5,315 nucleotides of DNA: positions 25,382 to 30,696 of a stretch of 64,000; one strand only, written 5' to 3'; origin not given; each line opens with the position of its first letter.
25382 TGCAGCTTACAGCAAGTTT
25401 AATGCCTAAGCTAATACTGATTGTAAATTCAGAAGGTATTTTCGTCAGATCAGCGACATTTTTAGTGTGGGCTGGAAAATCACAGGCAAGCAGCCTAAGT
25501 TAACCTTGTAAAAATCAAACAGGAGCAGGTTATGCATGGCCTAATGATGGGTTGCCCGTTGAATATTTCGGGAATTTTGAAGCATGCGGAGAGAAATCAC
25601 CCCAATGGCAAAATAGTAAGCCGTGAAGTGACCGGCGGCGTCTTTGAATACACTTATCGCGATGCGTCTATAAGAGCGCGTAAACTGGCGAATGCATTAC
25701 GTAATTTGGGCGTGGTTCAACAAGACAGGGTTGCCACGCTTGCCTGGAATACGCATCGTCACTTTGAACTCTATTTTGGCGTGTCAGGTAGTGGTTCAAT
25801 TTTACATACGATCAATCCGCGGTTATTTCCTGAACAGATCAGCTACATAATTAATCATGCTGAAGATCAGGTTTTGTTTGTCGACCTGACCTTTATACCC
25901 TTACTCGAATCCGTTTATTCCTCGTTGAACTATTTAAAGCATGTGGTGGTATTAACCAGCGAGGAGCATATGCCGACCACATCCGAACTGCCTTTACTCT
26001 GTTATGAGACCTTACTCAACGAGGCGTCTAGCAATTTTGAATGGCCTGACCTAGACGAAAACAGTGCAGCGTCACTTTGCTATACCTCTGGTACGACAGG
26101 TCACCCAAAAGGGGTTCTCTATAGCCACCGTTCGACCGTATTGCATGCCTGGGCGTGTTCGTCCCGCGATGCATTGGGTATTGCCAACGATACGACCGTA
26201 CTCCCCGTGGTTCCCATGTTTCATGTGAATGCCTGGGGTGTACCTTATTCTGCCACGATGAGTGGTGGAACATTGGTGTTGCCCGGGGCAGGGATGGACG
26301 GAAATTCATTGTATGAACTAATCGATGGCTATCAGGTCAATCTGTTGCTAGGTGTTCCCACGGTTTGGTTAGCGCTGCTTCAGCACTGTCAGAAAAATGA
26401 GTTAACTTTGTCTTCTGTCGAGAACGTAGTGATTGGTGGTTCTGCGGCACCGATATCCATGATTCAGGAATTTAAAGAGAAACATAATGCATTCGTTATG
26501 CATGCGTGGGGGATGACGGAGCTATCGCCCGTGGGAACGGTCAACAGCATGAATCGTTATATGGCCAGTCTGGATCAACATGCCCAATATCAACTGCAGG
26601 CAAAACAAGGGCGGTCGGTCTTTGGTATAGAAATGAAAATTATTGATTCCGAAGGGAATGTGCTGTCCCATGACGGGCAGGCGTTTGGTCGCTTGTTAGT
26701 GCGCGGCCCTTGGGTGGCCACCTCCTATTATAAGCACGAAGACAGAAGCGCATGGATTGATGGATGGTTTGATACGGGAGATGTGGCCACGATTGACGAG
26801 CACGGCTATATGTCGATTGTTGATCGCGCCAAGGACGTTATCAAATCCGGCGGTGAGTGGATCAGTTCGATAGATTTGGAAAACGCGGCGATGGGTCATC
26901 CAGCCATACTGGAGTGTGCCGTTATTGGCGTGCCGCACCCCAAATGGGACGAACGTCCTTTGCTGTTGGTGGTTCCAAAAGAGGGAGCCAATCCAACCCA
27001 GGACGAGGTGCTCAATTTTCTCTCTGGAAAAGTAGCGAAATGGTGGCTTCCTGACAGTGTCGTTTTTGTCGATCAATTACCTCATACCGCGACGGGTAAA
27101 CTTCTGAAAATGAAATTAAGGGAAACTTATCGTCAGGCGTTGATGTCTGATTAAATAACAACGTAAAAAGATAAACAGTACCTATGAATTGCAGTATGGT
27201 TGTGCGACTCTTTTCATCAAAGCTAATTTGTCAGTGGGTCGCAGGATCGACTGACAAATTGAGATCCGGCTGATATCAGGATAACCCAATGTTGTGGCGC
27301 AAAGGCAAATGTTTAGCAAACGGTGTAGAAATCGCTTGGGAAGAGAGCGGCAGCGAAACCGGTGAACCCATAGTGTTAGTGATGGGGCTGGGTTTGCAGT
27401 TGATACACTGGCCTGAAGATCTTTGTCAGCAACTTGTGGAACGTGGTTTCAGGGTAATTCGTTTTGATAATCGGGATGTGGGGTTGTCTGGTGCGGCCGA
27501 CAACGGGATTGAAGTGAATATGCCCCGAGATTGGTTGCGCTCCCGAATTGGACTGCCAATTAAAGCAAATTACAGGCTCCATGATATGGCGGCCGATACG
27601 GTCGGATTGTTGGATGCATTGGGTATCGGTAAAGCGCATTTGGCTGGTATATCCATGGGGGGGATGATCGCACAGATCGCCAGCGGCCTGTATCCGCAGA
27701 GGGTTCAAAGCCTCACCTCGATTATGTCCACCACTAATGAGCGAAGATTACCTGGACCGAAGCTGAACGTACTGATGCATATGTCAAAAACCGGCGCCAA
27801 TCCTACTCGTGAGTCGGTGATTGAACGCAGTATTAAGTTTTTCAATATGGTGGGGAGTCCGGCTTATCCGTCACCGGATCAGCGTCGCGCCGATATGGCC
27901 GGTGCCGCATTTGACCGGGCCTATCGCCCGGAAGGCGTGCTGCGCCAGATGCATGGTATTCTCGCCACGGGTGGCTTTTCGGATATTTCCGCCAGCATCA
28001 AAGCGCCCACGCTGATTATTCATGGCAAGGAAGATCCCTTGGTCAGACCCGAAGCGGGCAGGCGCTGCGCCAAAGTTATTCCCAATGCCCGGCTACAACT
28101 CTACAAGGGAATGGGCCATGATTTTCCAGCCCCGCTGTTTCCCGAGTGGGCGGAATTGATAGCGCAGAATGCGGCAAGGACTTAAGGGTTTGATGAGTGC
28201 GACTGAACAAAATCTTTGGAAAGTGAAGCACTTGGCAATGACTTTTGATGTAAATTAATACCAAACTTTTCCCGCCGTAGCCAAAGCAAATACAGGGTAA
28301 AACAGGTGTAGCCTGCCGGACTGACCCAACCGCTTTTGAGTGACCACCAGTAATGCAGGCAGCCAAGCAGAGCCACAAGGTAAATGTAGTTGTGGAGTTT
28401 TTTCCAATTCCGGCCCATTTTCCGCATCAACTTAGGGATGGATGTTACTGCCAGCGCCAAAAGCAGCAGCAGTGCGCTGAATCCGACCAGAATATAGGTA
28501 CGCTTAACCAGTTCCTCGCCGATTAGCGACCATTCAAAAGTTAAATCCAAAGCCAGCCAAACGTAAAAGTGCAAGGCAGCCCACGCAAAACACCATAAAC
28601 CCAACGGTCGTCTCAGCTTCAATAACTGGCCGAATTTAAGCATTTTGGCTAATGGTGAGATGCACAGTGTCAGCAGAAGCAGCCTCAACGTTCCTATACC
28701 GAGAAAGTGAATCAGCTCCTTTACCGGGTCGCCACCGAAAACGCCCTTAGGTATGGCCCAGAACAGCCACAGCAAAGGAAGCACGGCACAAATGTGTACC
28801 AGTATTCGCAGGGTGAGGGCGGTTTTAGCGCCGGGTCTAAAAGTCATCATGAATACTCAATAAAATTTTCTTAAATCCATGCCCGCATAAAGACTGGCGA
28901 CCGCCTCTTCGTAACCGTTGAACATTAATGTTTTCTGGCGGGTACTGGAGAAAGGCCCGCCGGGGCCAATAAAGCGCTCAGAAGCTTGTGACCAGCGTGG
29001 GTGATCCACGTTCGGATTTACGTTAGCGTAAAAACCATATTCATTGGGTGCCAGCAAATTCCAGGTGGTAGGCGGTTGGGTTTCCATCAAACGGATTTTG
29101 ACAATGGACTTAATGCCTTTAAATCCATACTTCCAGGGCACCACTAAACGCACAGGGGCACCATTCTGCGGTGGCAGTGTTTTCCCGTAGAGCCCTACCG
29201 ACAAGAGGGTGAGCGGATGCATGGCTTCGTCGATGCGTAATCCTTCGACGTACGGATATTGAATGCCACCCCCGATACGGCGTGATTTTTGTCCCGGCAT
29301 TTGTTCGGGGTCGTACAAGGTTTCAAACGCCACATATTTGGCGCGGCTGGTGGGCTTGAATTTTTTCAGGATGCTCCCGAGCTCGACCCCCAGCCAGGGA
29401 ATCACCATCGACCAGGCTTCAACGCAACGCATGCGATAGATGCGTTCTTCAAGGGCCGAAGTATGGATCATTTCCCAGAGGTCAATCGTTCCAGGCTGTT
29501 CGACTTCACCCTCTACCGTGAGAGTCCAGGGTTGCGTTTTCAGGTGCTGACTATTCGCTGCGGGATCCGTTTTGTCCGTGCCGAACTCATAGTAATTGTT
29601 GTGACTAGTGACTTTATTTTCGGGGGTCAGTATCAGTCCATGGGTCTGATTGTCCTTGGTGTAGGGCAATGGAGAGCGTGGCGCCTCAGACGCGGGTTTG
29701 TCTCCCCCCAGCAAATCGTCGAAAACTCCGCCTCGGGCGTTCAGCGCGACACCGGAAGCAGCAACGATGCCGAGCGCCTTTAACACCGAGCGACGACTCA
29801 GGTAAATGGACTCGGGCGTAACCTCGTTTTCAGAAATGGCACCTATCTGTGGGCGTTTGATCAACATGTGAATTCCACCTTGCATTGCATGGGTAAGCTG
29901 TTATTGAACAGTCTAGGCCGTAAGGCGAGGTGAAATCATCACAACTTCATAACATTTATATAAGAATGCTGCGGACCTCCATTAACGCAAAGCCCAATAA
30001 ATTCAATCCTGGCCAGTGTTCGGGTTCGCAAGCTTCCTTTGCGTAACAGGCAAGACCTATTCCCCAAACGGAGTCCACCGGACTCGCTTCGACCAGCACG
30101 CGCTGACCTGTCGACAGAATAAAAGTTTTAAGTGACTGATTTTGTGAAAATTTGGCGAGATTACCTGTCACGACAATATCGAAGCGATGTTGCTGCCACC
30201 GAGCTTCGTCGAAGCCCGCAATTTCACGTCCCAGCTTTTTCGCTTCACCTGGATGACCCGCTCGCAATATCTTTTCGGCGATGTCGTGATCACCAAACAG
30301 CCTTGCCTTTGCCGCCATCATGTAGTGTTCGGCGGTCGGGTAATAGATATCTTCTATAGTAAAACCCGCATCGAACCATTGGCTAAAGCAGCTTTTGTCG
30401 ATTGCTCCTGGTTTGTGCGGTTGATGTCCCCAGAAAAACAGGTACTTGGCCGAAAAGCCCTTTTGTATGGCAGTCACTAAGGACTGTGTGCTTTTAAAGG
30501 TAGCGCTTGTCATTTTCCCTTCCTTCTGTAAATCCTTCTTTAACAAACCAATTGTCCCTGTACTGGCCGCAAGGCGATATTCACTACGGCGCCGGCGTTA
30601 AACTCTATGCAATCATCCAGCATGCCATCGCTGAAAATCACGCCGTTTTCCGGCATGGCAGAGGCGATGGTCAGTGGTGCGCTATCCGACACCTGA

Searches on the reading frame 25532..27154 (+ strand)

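Call 81: search_protein_families(library=pfam, proteins=[window:25532-27154:+], max_evalue=0.0001)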
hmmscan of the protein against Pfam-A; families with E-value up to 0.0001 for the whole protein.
window:25532-27154:+ (540 aa): 2 families
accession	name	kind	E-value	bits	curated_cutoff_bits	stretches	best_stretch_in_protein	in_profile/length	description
PF00501.34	AMP-binding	-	5.2e-76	256.4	29.9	1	21-400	6-384/384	AMP-binding enzyme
PF13193.12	AMP-binding_C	-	1.3e-20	74.5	24.5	1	449-523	2-76/76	AMP-binding enzyme C-terminal domain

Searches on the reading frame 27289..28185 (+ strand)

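Call 36: search_protein_families(library=pfam, proteins=[window:27289-28185:+], max_evalue=0.001)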
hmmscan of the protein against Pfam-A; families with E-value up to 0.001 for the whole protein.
window:27289-28185:+ (298 aa): 4 families
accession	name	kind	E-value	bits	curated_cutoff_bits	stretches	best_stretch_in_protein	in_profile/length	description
PF00561.26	Abhydrolase_1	-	2e-25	90.3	25.8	2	27-147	2-102/245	alpha/beta hydrolase fold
PF12146.15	Hydrolase_4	-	4.4e-14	52.8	27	1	40-279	18-234/239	Serine aminopeptidase, S33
PF12697.13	Abhydrolase_6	-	1.4e-11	46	26.3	1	40-286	13-210/217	Alpha/beta hydrolase family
PF09752.15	ABHD18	-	0.00034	20.3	21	1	108-149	169-210/351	Alpha/beta hydrolase domain containing 18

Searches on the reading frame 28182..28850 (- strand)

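Call 36: search_protein_families(library=pfam, proteins=[window:28182-28850:-], max_evalue=0.001)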
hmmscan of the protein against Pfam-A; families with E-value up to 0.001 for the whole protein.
window:28182-28850:- (222 aa): 1 family
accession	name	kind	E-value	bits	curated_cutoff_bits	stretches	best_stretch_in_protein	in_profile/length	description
PF01794.25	Ferric_reduct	-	5.8e-18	65.5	28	1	51-164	2-121/121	Ferric reductase like transmembrane component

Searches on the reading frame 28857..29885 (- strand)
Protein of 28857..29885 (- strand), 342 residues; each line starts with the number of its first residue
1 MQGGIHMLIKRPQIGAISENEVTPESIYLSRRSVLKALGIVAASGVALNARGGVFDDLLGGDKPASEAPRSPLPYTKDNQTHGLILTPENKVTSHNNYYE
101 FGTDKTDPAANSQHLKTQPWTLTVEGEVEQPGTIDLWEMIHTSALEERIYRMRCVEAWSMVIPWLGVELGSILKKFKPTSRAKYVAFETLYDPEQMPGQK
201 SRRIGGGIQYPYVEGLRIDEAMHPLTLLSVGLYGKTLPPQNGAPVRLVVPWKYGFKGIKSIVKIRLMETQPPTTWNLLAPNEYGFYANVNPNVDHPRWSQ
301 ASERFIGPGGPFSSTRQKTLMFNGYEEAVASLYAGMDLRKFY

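Call 36: search_protein_families(library=pfam, proteins=[window:28857-29885:-], max_evalue=0.001)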
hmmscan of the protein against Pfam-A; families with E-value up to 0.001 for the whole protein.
window:28857-29885:- (342 aa): 1 family
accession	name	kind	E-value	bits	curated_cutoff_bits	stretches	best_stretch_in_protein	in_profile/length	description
PF00174.25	Oxidored_molyb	-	1e-29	103.7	24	1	115-275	7-169/169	Oxidoreductase molybdopterin binding domain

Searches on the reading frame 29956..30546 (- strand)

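Call 36: search_protein_families(library=pfam, proteins=[window:29956-30546:-], max_evalue=0.001)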
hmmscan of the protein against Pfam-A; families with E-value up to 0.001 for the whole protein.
window:29956-30546:- (196 aa): 1 family
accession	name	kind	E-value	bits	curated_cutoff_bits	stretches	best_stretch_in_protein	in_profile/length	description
PF08719.17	NADAR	-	3.8e-53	180.5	35.1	1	37-195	1-162/163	NADAR domain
